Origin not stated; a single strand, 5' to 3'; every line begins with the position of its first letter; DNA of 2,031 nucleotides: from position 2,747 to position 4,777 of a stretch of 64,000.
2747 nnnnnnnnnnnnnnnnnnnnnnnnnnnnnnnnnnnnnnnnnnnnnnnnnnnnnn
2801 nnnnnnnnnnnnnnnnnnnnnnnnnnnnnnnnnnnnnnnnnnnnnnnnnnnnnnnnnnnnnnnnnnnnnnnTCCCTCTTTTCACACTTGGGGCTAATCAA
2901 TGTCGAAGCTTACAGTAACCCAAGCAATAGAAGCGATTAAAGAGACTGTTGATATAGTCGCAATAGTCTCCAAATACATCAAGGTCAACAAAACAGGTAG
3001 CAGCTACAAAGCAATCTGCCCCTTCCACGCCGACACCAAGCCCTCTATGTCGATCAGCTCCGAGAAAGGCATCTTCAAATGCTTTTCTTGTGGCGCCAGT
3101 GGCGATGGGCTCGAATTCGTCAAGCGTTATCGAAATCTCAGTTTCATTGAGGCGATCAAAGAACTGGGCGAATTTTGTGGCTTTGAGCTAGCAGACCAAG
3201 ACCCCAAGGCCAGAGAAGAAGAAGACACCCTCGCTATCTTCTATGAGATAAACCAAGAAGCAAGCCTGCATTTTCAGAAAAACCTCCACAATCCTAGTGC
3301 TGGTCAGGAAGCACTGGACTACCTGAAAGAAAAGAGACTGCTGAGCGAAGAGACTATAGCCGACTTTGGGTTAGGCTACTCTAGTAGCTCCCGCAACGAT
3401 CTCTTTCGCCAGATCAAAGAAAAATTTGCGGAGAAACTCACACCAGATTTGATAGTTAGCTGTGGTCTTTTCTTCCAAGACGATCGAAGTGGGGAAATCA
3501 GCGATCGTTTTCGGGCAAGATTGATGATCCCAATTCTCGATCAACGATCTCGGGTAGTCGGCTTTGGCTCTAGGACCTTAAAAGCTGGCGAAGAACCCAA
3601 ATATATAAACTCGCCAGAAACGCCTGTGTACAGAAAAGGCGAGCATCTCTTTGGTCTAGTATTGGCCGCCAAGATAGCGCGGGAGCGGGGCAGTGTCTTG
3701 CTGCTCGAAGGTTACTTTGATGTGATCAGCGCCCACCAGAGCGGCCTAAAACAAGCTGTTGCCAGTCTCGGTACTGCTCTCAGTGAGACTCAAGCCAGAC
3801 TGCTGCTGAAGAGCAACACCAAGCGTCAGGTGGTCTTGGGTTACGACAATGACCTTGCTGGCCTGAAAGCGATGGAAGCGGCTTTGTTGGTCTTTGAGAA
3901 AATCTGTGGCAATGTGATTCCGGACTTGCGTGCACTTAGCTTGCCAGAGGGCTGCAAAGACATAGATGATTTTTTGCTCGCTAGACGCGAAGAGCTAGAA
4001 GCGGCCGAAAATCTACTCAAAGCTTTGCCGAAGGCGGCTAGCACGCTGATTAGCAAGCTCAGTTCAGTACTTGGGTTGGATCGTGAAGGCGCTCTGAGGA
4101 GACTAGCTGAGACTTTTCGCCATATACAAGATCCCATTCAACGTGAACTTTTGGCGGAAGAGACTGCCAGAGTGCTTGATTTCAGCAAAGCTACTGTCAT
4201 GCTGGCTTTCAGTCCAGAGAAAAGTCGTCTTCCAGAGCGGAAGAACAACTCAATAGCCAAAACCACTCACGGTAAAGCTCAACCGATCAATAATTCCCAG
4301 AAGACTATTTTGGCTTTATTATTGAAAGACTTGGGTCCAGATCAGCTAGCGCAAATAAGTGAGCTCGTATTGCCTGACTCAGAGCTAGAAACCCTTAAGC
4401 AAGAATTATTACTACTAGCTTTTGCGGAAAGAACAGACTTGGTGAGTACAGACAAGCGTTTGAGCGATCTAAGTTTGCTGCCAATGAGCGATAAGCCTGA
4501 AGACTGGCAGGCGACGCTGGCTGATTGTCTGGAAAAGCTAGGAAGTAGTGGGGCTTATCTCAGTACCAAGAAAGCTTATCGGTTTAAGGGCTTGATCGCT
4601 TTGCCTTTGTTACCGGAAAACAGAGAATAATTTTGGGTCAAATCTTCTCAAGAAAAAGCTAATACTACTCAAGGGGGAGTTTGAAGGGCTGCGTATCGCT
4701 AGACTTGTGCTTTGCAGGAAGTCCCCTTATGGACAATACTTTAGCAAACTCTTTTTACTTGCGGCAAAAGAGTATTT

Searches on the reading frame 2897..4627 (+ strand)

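Call 66: search_protein_families(library=pfam, proteins=[window:2897-4627:+], max_evalue=0.00001)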
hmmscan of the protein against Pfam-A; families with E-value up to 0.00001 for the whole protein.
window:2897-4627:+ (577 aa): 5 families
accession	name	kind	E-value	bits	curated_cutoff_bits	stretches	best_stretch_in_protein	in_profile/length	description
PF08275.17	DNAG_N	-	8.8e-34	116.8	26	1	126-256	2-126/128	DNA primase catalytic core, N-terminal domain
PF01807.25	Zn_ribbon_DnaG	-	4.7e-31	106.9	24.9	1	8-100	3-95/98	CHC2 zinc finger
PF13155.12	Toprim_2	-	1.4e-17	64.3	22.1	1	269-360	2-88/88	Toprim-like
PF13662.12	Toprim_4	-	1e-13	51.7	25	1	267-329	3-70/85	Toprim domain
PF01751.28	Toprim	-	2.2e-08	34.6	23.1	1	267-339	2-86/96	Toprim domain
